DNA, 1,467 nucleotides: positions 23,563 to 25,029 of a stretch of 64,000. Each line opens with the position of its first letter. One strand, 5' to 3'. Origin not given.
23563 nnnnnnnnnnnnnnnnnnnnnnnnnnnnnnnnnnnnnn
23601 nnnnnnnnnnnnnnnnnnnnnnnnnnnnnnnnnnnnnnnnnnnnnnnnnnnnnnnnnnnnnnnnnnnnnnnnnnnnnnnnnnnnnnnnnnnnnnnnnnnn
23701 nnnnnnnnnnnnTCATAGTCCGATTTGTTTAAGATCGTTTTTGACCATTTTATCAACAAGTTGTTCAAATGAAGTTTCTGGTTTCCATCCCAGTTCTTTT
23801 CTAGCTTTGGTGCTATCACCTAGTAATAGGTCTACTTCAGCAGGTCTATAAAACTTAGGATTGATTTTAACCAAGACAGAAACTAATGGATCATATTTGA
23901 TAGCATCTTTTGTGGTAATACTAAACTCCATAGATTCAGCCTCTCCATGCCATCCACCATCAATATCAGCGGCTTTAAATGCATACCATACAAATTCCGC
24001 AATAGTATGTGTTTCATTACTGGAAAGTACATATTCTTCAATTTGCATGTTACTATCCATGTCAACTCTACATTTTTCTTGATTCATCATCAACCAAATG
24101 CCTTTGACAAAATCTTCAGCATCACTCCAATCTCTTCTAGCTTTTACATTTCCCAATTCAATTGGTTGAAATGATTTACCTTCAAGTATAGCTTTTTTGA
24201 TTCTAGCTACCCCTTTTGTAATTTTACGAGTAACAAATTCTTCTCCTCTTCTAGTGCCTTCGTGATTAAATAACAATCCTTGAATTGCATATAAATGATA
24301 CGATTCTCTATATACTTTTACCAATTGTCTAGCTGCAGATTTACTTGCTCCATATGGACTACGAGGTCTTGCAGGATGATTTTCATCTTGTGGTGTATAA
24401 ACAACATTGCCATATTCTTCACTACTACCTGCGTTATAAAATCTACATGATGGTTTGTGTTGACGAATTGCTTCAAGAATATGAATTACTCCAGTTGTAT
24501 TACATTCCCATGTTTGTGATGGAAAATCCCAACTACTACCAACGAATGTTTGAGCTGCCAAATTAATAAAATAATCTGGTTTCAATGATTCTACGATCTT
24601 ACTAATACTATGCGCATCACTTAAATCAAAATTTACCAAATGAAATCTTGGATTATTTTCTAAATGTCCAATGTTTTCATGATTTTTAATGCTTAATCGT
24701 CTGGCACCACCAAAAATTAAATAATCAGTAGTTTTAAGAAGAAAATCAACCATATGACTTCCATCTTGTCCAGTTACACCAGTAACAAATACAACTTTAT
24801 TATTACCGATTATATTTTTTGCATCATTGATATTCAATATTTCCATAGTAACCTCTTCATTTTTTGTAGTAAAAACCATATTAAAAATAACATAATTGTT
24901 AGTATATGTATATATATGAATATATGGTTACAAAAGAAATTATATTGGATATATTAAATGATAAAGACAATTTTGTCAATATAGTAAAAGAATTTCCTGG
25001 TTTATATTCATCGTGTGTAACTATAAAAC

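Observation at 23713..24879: GDP-deoxyhexose pathway split across the window: GMD (23.7 kb), ColD/E1-like PLP dehydratase (63.3 kb), GT10 fucosyltransferase-like enzyme (40.3 kb)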

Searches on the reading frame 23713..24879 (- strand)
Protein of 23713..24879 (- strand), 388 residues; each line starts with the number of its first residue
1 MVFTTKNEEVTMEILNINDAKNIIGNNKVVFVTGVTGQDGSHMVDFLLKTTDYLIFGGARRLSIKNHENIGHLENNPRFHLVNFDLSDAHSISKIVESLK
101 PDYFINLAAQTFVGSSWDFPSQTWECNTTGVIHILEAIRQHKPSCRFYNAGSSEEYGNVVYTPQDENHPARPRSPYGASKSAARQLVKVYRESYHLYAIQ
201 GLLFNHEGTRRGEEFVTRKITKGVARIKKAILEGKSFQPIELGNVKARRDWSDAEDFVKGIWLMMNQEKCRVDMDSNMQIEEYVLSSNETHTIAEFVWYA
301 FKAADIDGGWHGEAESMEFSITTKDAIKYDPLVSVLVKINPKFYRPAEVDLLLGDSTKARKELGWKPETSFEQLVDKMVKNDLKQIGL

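Call 5: search_protein_families(library=pfam, proteins=[window:23713-24879:-], max_evalue=0.01)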
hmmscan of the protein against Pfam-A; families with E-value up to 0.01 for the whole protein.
window:23713-24879:- (388 aa): 5 families
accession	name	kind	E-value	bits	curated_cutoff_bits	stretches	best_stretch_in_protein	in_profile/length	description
PF16363.11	GDP_Man_Dehyd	-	7.9e-102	341.6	27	1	31-378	1-332/332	GDP-mannose 4,6 dehydratase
PF01370.27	Epimerase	-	2.6e-55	187.9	20.9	1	30-267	1-227/240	NAD dependent epimerase/dehydratase family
PF04321.23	RmlD_sub_bind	-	4.9e-06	26.3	27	1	30-201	3-150/287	RmlD substrate binding domain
PF00106.31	adh_short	-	1.5e-05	25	26.6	1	28-199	1-172/195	short chain dehydrogenase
PF02719.21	Polysacc_synt_2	-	0.0011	18.7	20.2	1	30-141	1-118/293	Polysaccharide biosynthesis protein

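Call 8: search_protein_families(library=ncbifam, proteins=[window:23713-24879:-], max_evalue=0.001)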
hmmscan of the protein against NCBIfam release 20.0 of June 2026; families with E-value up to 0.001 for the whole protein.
window:23713-24879:- (388 aa): 15 families
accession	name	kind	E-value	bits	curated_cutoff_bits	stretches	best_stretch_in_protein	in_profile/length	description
TIGR01472.1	gmd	equivalog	8.1e-96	321.2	415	1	28-385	1-341/342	GDP-mannose 4,6-dehydratase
TIGR01181.1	dTDP_gluc_dehyt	equivalog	2.1e-33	115.8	365.1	1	30-271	2-237/321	dTDP-glucose 4,6-dehydratase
TIGR02622.1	CDP_4_6_dhtase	equivalog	4.8e-27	95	278.45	1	26-195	3-173/352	CDP-glucose 4,6-dehydratase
TIGR04180.1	EDH_00030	hypoth_equivalog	2.7e-25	89.1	475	1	30-270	1-230/297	NAD-dependent 4,6-dehydratase LegB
TIGR01179.1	galE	equivalog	3e-22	78.9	262.3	1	30-214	2-184/332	UDP-glucose 4-epimerase GalE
NF007490.0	PRK10084.1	subfamily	6.6e-19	68.1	649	1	30-268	3-250/361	dTDP-glucose 4,6-dehydratase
NF007582.0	PRK10217.1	equivalog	1.1e-17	64.2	698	1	29-268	3-243/355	dTDP-glucose 4,6-dehydratase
NF043036.1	ErythonDh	equivalog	1.8e-10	40.5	325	1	30-190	3-163/321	D-erythronate dehydrogenase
NF011728.1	PRK15181.1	equivalog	2.7e-10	39.8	760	1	27-212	15-201/348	Vi polysaccharide biosynthesis UDP-N-acetylglucosaminuronic acid C-4 epimerase TviC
NF007956.0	PRK10675.1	subfamily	7.7e-10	38.4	394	1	30-192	3-165/338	UDP-glucose 4-epimerase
TIGR01214.1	rmlD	equivalog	4.1e-08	32.7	224.05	1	30-269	2-212/285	dTDP-4-dehydrorhamnose reductase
NF041015.1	UDPsulfquin_syn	equivalog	7.1e-06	25.2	575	1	76-159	65-151/384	UDP-sulfoquinovose synthase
NF008872.0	PRK11908.1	equivalog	5.3e-05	22.4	294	0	28-91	2-60/349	bifunctional UDP-4-keto-pentose/UDP-xylose synthase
NF005998.1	PRK08125.1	equivalog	0.00015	20.3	777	1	14-89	303-372/649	bifunctional UDP-4-amino-4-deoxy-L-arabinose formyltransferase/UDP-glucuronic acid oxidase ArnA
TIGR02197.1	heptose_epim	equivalog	0.00037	19.8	274.6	1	99-267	65-232/316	ADP-glyceromanno-heptose 6-epimerase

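Call 21: search_dna_similar(query=window:23713-24879:-, collection=phages, mode=protein, max_rows=20)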
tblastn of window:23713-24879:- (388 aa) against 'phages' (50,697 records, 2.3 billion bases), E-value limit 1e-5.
Records with a match: 255; places in all: 362; records where one place covers at least 80% of the query: 200.
Best place of each record, by identity: <60% 255.
By first word of the organism name: Escherichia 90; Synechococcus 67; Bacteriophage 34; Marine 6; Listeria 6; uncultured 5; Campylobacter 5; Prochlorococcus 4; Salmonella 4; Streptomyces 4; and 18 more.
By host as written in the record: - 106; Escherichia coli 25; Escherichia coli K-12 MG1655 14; Listeria monocytogenes 6; Synechococcus sp. 5; Escherichia sp. 5; Campylobacter jejuni 5; Escherichia coli K-12 4; and 56 more.
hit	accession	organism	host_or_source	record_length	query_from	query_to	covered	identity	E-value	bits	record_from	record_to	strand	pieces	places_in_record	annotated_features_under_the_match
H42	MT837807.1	Bacteriophage sp.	human fecal samples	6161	26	387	93%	42.2%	2e-79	271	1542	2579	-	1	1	record has no annotation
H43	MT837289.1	Bacteriophage sp.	human fecal samples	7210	17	387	96%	40.6%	2e-78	268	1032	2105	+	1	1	record has no annotation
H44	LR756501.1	uncultured phage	metagenomic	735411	27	387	93%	41.0%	1e-80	275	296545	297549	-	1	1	record has no annotation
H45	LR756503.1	uncultured phage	metagenomic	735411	27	387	93%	41.0%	1e-80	275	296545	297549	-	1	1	record has no annotation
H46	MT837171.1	Bacteriophage sp.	human fecal samples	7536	21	384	94%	40.2%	7e-74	255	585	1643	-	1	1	record has no annotation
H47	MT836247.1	Bacteriophage sp.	human fecal samples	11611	18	384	95%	39.2%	7e-72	249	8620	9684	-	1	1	record has no annotation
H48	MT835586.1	Bacteriophage sp.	human fecal samples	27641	28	384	92%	40.0%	1e-73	254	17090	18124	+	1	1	record has no annotation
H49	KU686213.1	Synechococcus phage S-CAM7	Synechococcus sp.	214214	28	381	91%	40.3%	3e-76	262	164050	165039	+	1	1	GDP-mannose 4,6-dehydratase | GDP-L-fucose synthetase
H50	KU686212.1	Synechococcus phage S-CAM7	Synechococcus sp.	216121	28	381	91%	40.3%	3e-76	262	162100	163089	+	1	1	GDP-mannose 4,6-dehydratase | GDP-L-fucose synthetase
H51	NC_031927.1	Synechococcus phage S-CAM7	Synechococcus sp.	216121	28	381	91%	40.3%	3e-76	262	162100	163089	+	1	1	nucleotide-sugar epimerase (x2)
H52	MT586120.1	Synechococcus phage S-CAM7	Synechococcus sp. WH 7803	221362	28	381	91%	40.3%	3e-76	262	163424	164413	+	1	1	hypothetical protein (x2)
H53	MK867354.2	Synechococcus phage S-SCSM1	Synechococcus sp. WH 7803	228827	28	379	91%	40.6%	5e-78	267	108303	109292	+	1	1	GDP-mannose 4,6-dehydratase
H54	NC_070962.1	Synechococcus phage S-SCSM1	Synechococcus sp. WH 7803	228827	28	379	91%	40.6%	5e-78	267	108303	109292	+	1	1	nucleotide-sugar epimerase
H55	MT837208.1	Bacteriophage sp.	human fecal samples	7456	28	384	92%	39.7%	1e-70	246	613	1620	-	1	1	record has no annotation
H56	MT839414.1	Bacteriophage sp.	human fecal samples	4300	5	386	98%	37.0%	7e-71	246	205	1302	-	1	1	record has no annotation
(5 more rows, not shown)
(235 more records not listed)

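Call 39: search_solved_structures(query=window:23713-24879:-, max_evalue=1e-30, show_alignments=1)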
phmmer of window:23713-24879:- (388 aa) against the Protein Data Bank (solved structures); distinct sequences matched with E-value up to 1e-30: 13.
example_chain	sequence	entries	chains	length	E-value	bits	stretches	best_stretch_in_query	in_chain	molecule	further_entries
2z1m_A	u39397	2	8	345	1.6e-74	254.2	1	28-386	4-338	GDP-D-mannose dehydratase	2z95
1db3_A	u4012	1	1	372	2e-73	250.7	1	28-384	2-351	GDP-MANNOSE 4,6-DEHYDRATASE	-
5uzh_A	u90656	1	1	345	4.1e-71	243.1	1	28-384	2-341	NafoA.00085.b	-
1n7g_A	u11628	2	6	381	8e-71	242.1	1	22-301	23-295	GDP-D-mannose-4,6-dehydratase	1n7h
1rpn_A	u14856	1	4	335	1.3e-70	241.4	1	29-300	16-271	GDP-mannose 4,6-dehydratase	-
7kf3_A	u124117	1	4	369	4.4e-70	239.6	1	28-384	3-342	GDP-mannose 4,6-dehydratase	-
5in4_A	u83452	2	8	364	3.2e-69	236.8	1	27-384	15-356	GDP-mannose 4,6 dehydratase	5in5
1t2a_A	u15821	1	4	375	5.3e-69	236.1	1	28-384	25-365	GDP-mannose 4,6 dehydratase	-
6gpj_A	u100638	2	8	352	6e-69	235.9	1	28-384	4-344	GDP-mannose 4,6 dehydratase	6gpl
6gpk_A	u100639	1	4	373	1.4e-68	234.7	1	28-384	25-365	GDP-mannose 4,6 dehydratase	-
6q94_B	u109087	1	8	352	2.1e-68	234.1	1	28-384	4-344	GDP-mannose 4,6 dehydratase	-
2pk3_A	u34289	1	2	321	1.7e-39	139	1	31-267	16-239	GDP-6-deoxy-D-lyxo-4-hexulose reductase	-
7us5_A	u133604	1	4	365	7.9e-31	110.5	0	28-272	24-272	GDP-D-GLYCERO-D-MANNO-HEPTOSE 4,6-DEHYDRATASE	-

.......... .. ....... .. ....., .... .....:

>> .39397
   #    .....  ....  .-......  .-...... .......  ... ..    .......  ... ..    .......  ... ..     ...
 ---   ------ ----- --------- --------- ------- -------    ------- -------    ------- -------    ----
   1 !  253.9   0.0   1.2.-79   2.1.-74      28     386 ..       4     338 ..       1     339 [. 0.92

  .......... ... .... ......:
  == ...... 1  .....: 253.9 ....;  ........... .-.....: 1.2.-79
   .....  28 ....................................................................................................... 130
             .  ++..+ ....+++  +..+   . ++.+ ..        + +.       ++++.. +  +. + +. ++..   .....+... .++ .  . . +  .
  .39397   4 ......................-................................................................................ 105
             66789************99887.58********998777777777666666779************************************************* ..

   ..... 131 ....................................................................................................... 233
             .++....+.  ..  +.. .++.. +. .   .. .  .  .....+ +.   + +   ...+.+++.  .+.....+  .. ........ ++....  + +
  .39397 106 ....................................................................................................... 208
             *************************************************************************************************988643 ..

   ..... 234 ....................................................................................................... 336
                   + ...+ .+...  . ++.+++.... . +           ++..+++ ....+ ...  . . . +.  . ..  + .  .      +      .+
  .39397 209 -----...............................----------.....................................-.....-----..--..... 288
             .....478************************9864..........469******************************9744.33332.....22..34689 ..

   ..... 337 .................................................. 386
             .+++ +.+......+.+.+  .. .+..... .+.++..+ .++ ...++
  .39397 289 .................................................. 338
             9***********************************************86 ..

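Call 44: get_annotated_region(hit=H49, flank=7000)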
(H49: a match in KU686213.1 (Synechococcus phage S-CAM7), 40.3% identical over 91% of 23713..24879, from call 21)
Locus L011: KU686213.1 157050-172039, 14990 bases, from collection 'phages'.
description: Synechococcus phage S-CAM7 isolate 0910SB42, complete genome.
organism: Synechococcus phage S-CAM7 (NCBI taxid 1883368)
taxonomy: Viruses; Duplodnaviria; Heunggongvirae; Uroviricota; Caudoviricetes; Kyanoviridae; Mazuvirus; Mazuvirus scam7
host: Synechococcus sp.; source: -; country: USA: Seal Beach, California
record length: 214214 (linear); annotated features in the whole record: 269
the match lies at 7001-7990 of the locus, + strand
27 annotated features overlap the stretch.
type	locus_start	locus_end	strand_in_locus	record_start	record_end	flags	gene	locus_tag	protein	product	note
CDS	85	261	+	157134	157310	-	-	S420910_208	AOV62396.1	hypothetical protein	-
CDS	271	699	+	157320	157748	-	-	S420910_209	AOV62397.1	GIY-YIG_SF superfamily protein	Annotated in some cyanophage as NAD synthetase; gp202, GIY-YIG_SF Superfamily protein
CDS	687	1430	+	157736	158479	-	-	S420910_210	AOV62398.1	hypothetical protein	-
CDS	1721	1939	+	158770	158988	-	-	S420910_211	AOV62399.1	lysin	-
CDS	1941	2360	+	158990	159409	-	-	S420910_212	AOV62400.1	hypothetical protein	-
CDS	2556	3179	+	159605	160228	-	-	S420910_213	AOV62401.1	hypothetical protein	-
CDS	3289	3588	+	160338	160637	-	-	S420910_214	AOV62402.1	hypothetical protein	-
CDS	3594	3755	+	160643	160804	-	-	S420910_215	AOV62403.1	hypothetical protein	-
CDS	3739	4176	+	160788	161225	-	-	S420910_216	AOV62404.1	peptide deformylase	-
CDS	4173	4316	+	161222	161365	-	-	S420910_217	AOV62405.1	hypothetical protein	-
CDS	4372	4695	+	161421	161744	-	-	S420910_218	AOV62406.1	hypothetical protein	-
CDS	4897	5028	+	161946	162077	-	-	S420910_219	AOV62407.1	hypothetical protein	-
CDS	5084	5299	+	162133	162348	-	-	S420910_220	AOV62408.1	hypothetical protein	-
CDS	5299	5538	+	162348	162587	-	-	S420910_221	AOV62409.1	hypothetical protein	-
CDS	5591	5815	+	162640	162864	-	-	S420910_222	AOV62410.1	hypothetical protein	-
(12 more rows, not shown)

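Call 57: find_related_loci(query=window:23713-24879:-, collection=metagenome_contigs, flank=6000)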
Query window:23713-24879:- (388 aa) in metagenome_contigs; peptide patterns used: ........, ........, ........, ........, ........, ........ (x = any residue, [..] = any of these).
599 stretches matched a pattern (row limit reached: there are more); 574 encode a relative of the query (tblastn E <= 1e-3); the best 80 are kept; 80 distinct loci.
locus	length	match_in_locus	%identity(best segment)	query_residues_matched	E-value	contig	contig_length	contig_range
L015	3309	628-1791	94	1-388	0e+0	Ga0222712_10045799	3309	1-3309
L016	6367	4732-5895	93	1-388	0e+0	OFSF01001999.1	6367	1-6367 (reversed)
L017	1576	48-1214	92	1-388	0e+0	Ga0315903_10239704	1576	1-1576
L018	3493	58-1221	91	1-388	0e+0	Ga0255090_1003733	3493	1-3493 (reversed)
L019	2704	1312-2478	92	1-388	0e+0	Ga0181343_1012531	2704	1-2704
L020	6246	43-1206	91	1-388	0e+0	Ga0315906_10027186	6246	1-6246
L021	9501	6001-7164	91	1-388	0e+0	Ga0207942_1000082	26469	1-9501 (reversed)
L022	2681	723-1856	90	1-388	0e+0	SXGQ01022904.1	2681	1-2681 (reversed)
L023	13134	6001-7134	89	1-388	0e+0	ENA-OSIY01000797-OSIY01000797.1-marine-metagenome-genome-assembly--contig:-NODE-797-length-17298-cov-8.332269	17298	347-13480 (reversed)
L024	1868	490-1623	89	1-388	0e+0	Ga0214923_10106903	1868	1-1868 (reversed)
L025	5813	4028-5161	89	1-388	0e+0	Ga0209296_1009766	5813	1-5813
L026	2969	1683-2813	88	12-388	0e+0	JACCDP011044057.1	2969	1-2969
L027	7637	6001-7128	86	1-386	0e+0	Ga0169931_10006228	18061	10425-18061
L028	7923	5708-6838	84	11-388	0e+0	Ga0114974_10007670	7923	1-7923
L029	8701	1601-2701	85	12-388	0e+0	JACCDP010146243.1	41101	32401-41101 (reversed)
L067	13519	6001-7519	66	11-384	1e-166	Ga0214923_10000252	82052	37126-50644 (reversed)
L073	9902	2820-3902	66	11-383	3e-165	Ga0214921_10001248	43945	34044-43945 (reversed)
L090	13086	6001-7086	64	11-384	1e-161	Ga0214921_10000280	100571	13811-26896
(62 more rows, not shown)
